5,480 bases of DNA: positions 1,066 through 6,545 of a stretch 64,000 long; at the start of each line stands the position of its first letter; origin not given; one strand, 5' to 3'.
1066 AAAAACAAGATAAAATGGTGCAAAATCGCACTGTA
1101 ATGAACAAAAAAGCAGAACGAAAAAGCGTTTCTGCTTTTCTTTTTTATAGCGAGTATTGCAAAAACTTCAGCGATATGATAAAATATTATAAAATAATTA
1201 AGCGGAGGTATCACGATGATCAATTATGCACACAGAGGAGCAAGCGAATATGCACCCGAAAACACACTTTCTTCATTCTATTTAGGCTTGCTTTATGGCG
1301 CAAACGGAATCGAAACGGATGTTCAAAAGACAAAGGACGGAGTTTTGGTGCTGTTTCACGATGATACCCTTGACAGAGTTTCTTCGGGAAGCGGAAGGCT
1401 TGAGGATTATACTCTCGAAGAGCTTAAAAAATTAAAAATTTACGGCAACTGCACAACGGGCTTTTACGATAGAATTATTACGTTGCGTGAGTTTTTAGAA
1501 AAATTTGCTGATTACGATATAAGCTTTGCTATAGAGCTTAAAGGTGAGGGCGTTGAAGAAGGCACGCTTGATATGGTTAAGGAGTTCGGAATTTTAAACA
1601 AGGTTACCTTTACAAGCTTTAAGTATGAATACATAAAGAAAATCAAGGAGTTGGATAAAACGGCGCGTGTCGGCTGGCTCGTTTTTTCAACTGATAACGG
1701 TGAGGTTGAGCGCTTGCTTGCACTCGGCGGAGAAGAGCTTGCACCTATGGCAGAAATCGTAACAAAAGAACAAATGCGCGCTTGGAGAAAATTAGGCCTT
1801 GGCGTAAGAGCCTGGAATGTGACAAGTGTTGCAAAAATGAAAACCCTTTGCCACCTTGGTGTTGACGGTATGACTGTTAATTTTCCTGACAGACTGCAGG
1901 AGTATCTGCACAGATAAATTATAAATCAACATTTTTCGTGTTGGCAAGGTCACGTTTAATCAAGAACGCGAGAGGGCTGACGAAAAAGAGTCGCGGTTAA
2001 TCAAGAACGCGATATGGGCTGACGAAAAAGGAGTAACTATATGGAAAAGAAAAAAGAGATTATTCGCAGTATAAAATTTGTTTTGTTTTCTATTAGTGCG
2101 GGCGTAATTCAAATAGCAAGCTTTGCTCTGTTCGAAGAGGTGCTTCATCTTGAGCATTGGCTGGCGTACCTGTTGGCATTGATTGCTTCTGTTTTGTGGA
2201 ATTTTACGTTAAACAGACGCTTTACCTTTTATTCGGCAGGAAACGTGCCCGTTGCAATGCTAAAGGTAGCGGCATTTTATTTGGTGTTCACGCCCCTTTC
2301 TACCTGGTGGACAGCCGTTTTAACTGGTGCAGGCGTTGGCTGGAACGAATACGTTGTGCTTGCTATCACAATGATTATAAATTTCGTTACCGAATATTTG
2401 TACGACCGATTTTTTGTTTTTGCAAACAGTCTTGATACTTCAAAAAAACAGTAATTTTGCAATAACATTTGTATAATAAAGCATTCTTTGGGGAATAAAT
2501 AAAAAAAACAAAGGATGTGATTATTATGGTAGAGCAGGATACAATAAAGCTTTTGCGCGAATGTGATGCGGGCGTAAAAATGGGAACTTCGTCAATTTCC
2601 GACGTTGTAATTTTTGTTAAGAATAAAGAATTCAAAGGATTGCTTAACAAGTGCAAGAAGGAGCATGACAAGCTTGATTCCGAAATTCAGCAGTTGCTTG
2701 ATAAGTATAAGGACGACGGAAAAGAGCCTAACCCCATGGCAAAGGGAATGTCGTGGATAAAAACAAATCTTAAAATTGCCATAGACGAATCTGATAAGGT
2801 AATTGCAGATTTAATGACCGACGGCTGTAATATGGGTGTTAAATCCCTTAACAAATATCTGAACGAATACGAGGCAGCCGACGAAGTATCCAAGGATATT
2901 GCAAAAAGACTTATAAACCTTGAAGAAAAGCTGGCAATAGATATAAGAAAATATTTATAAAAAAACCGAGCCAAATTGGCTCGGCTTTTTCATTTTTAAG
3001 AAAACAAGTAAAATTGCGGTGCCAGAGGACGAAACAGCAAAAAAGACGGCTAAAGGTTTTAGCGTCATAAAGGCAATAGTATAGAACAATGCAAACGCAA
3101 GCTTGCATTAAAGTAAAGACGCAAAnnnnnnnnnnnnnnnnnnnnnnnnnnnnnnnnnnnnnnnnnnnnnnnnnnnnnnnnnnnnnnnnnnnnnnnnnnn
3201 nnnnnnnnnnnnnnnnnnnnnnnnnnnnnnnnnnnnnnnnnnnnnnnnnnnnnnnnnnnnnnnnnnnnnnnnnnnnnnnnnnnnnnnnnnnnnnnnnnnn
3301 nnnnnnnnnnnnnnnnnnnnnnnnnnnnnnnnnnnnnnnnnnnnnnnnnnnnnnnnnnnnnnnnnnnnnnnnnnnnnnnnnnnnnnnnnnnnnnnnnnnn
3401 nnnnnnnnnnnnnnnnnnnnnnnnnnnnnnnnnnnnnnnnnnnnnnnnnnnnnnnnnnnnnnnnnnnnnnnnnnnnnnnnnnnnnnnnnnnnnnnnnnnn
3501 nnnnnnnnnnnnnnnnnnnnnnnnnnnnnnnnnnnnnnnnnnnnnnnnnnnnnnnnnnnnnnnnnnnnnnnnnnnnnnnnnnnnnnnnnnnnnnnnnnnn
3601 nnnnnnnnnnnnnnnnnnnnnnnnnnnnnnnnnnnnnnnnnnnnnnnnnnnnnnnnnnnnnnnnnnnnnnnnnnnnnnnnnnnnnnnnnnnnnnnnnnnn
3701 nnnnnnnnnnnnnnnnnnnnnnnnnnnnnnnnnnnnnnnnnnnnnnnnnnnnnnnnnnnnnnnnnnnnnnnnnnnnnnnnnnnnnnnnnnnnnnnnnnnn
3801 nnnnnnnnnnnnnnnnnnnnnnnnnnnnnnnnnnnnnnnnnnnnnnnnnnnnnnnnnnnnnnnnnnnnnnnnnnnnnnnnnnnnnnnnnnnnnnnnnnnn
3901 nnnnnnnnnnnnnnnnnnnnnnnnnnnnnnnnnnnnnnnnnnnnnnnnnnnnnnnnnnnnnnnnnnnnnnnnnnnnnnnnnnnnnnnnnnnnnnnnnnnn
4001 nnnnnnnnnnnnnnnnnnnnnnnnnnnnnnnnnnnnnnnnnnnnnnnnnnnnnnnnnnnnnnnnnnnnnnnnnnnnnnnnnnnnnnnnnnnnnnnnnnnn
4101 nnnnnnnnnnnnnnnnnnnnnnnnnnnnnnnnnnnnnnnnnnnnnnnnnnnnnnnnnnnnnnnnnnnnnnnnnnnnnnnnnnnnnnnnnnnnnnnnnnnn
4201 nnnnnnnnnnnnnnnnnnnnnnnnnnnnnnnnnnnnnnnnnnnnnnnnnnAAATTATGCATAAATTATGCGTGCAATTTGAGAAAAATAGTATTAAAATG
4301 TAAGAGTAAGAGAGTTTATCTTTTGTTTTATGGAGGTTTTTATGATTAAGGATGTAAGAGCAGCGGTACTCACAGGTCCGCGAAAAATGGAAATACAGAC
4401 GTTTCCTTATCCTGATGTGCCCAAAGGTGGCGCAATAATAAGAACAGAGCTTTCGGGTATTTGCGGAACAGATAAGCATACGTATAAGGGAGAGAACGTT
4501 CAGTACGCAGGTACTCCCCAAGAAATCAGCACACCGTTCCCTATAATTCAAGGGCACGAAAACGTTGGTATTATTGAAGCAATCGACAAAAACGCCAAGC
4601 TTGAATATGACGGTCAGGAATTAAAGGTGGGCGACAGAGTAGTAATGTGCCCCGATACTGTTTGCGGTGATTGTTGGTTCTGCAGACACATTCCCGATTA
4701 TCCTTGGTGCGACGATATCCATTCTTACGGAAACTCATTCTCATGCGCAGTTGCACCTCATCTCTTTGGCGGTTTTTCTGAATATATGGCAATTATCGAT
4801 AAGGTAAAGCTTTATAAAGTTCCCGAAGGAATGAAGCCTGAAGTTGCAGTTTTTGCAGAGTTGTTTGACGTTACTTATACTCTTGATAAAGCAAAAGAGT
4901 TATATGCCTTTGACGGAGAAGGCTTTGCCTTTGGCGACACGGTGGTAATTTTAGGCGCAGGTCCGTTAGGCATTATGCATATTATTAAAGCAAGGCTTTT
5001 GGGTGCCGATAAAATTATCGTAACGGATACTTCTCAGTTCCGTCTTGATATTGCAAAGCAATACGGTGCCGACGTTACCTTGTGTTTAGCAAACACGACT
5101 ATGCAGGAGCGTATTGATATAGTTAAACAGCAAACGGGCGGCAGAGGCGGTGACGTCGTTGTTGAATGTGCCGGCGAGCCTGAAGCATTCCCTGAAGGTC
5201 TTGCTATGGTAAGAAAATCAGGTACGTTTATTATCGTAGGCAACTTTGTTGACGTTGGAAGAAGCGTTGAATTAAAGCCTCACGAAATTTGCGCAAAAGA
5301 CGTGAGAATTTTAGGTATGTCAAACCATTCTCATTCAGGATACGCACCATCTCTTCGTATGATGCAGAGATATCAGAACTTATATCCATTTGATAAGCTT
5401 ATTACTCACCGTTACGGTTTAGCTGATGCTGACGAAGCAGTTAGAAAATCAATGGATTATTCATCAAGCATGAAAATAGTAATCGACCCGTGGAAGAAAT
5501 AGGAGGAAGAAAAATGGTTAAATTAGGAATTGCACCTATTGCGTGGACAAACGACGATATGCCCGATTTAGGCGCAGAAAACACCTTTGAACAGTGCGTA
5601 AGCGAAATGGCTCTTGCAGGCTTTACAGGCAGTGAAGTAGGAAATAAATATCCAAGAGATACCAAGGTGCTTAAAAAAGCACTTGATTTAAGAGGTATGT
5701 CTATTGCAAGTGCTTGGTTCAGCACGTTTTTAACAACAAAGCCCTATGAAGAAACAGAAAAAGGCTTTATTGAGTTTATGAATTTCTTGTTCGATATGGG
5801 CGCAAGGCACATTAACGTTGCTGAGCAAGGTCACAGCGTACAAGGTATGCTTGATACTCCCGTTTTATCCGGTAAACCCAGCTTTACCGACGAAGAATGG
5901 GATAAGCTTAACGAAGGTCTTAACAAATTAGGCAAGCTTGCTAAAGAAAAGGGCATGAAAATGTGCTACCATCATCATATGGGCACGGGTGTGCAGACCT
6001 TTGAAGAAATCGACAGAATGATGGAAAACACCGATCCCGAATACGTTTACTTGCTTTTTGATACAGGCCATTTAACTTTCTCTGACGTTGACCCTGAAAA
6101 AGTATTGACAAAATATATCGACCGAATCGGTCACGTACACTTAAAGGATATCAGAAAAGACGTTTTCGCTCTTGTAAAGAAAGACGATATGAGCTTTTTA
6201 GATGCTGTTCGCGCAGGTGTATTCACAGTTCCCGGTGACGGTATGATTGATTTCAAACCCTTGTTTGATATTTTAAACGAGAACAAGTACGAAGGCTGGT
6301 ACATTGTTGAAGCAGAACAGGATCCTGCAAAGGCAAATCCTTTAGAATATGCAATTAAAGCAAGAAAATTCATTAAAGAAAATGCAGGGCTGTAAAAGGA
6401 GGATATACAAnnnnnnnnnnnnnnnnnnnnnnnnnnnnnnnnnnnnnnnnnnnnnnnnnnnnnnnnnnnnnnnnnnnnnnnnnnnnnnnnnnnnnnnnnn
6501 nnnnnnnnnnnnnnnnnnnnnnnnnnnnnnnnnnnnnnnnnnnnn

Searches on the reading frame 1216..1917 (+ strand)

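Call 8: search_protein_families(library=pfam, proteins=[window:1216-1917:+], max_evalue=10)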
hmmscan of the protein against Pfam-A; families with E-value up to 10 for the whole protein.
window:1216-1917:+ (233 aa): 1 family
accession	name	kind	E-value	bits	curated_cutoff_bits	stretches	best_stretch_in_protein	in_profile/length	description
PF03009.23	GDPD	-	3.3e-40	139.1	23.6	1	6-225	1-243/244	Glycerophosphoryl diester phosphodiesterase family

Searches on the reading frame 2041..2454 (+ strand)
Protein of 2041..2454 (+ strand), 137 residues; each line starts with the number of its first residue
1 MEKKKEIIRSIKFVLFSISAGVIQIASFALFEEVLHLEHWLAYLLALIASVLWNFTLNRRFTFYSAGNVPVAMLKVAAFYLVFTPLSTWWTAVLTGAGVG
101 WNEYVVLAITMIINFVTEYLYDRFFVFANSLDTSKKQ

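Call 8: search_protein_families(library=pfam, proteins=[window:2041-2454:+], max_evalue=10)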
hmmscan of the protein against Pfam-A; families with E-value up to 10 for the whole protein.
window:2041-2454:+ (137 aa): 2 families
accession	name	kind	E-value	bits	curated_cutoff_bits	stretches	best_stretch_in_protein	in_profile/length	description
PF04138.20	GtrA_DPMS_TM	-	1.1e-11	45.3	26.1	1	12-127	1-117/117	GtrA/DPMS, transmembrane domain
PF11666.13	DUF2933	-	8.3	7.1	21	1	21-45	2-24/52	Protein of unknown function (DUF2933)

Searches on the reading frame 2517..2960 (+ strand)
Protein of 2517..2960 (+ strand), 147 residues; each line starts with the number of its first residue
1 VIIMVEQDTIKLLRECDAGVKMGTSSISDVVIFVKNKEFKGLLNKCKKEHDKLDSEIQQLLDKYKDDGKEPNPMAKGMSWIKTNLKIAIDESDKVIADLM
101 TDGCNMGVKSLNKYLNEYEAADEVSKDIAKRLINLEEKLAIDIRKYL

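Call 8: search_protein_families(library=pfam, proteins=[window:2517-2960:+], max_evalue=10)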
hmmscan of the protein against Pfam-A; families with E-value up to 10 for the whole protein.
window:2517-2960:+ (147 aa): 11 families
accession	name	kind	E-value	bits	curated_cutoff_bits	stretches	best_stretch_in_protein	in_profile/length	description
PF09279.17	EF-hand_like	-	0.00079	20.3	21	2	91-135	10-54/86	Phosphoinositide-specific phospholipase C, efhand-like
PF22888.1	FIMAH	-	0.0053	17.8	24.8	1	109-134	2-27/81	FIMAH domain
PF09537.16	DUF2383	-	0.0071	16.9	30.8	1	13-114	6-108/111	Domain of unknown function (DUF2383)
PF17011.10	DUF5093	-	0.047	14.4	27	1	26-69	69-112/131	Domain of unknown function (DUF5093)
PF23864.1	DUF7222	-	0.066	13.9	27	1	82-140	5-63/108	Domain of unknown function (DUF7222)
PF10224.14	DUF2205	-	0.068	13.7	26.7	1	44-64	40-59/75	Short coiled-coil protein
PF08854.15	DUF1824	-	0.088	13.2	25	1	60-120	2-62/125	Domain of unknown function (DUF1824)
PF14584.11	DUF4446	-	0.3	11.5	27.4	1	93-146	28-82/150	Protein of unknown function (DUF4446)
PF10018.14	Med4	-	0.34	11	26.9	1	38-64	26-52/190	Vitamin-D-receptor interacting Mediator subunit 4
PF18928.5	DUF5677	-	1.1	9.8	27.1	1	87-135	47-96/166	Family of unknown function (DUF5677)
PF12329.13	TMF_DNA_bd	-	2.8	8.4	35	1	35-65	41-71/74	TATA element modulatory factor 1 DNA binding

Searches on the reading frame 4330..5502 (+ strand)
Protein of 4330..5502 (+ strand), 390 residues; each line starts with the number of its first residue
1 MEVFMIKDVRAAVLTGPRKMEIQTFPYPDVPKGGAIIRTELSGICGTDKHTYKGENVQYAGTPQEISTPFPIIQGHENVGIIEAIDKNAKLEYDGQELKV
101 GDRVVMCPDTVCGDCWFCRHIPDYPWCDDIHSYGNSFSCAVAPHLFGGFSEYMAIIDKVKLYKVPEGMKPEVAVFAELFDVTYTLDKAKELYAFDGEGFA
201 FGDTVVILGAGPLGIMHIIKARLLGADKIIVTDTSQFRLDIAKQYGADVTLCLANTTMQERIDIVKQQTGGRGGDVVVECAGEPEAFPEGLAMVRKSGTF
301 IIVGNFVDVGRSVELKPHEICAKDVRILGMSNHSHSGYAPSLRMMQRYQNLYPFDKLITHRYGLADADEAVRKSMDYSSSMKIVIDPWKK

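Call 5: search_protein_families(library=pfam, proteins=[window:4330-5502:+], max_evalue=0.01)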
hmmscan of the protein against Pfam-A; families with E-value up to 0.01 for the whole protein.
window:4330-5502:+ (390 aa): 4 families
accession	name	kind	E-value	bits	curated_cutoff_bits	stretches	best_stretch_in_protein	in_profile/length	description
PF00107.32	ADH_zinc_N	-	4.7e-22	78.7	31.8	1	212-344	1-126/129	Zinc-binding dehydrogenase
PF08240.17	ADH_N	-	6.2e-17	62.2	23.5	1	33-165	3-103/104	Alcohol dehydrogenase GroES-like domain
PF16912.11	Glu_dehyd_C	-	5.2e-13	49.4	34.9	1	186-375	14-202/211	Glucose dehydrogenase C-terminus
PF13602.12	ADH_zinc_N_2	-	4e-06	28.2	27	1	247-385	3-134/134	Zinc-binding dehydrogenase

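Call 6: search_protein_families(library=ncbifam, proteins=[window:4330-5502:+], max_evalue=0.01)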
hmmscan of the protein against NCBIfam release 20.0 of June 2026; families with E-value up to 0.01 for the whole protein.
window:4330-5502:+ (390 aa): 21 families
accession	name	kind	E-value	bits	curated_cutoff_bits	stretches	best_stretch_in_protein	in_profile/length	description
TIGR03366.1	HpnZ_proposed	hypoth_equivalog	1.7e-46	158.9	328.1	1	30-366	3-314/315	putative phosphonate catabolism associated alcohol dehydrogenase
NF041097.1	keto_inos_dh_IolM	equivalog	2.3e-41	141.7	450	1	19-384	39-387/389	scyllo-inosose 3-dehydrogenase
TIGR00692.1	tdh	equivalog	6.6e-41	140.5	458.35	1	22-383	13-336/340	L-threonine 3-dehydrogenase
NF003808.0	PRK05396.1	equivalog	8.5e-39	133.4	380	1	20-386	13-339/341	L-threonine 3-dehydrogenase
NF007375.0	PRK09880.1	equivalog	1.2e-31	109.7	469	1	12-385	8-341/344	L-idonate 5-dehydrogenase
NF007489.0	PRK10083.1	equivalog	1.4e-29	103.2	376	1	11-373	3-322/339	Zn-dependent oxidoreductase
TIGR03989.1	Rxyl_3153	subfamily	3.9e-28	98.8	440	2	200-371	185-355/370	NDMA-dependent alcohol dehydrogenase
TIGR03451.1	mycoS_dep_FDH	equivalog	4.5e-26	91.5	512.9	1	20-373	14-345/358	S-(hydroxymethyl)mycothiol dehydrogenase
NF010344.0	PRK13771.1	subfamily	3.8e-23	82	349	1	10-386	2-332/334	putative alcohol dehydrogenase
NF041172.1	AcrlCoa_red_Thmprot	equivalog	9.8e-23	80.6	500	1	10-386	2-333/334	acryloyl-CoA reductase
NF006940.0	PRK09422.1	equivalog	7.1e-22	77.8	344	1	10-304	2-260/338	alcohol dehydrogenase AdhP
TIGR02818.1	adh_III_F_hyde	equivalog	5.1e-19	68.5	543.95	2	201-385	185-366/368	S-(hydroxymethyl)glutathione dehydrogenase/class III alcohol dehydrogenase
TIGR02819.1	fdhA_non_GSH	equivalog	3.5e-17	62.1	636.95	1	9-290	3-273/397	formaldehyde dehydrogenase, glutathione-independent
NF007642.0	PRK10309.1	equivalog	1.4e-16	60.7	550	1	15-307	7-263/347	galactitol-1-phosphate 5-dehydrogenase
TIGR03201.1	dearomat_had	equivalog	1e-13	51.1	338.65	1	15-344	5-309/349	6-hydroxycyclohex-1-ene-1-carbonyl-CoA dehydrogenase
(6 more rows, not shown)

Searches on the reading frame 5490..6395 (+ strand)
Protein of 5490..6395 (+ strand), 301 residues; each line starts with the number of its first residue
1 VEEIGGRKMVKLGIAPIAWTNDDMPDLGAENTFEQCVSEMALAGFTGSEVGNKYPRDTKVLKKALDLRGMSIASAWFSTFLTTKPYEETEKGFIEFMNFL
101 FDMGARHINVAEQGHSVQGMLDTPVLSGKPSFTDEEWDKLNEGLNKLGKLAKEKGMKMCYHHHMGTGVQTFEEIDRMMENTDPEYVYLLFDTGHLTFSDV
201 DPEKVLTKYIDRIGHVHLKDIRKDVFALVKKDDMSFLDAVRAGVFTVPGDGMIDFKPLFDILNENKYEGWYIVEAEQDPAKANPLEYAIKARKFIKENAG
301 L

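Call 5: search_protein_families(library=pfam, proteins=[window:5490-6395:+], max_evalue=0.01)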
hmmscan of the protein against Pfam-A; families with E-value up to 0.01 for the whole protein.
window:5490-6395:+ (301 aa): 1 family
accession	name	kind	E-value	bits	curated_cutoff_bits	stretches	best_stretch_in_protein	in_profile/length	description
PF01261.30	AP_endonuc_2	-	4.2e-32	112.2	31.1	1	41-297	5-248/249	Xylose isomerase-like TIM barrel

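Call 6: search_protein_families(library=ncbifam, proteins=[window:5490-6395:+], max_evalue=0.01)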
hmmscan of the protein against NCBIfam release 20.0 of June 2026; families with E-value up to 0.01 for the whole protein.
window:5490-6395:+ (301 aa): 9 families
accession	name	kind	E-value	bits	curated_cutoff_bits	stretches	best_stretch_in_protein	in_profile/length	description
TIGR04379.1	myo_inos_iolE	equivalog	3.4e-128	427.3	290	1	10-297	2-288/290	myo-inosose-2 dehydratase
TIGR00542.1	hxl6Piso_put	equivalog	1.2e-07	31.3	272.15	1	142-297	133-270/279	L-ribulose-5-phosphate 3-epimerase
NF009688.0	PRK13209.1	subfamily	1.2e-07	31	317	1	140-298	136-276/286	L-ribulose-5-phosphate 3-epimerase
NF041099.2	keto_glucon_epim_IolO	equivalog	3.7e-07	29.7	300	1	168-221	161-214/269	5-keto-L-gluconate epimerase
NF009689.0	PRK13210.1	subfamily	4.3e-07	29.4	200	1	139-298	131-278/286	L-ribulose-5-phosphate 3-epimerase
TIGR03234.1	OH-pyruv-isom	equivalog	1.6e-06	27.6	353.45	0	248-275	213-240/254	hydroxypyruvate isomerase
NF041277.1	coba_remo_CbiR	equivalog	5.8e-05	22.7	105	1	170-223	149-199/249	cobamide remodeling phosphodiesterase CbiR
NF043033.1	OxoTetrIsom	equivalog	0.00028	20.7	325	0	248-279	210-239/251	2-oxo-tetronate isomerase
NF007444.0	PRK09997.1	equivalog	0.00043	19.8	465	0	245-275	211-241/258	hydroxypyruvate isomerase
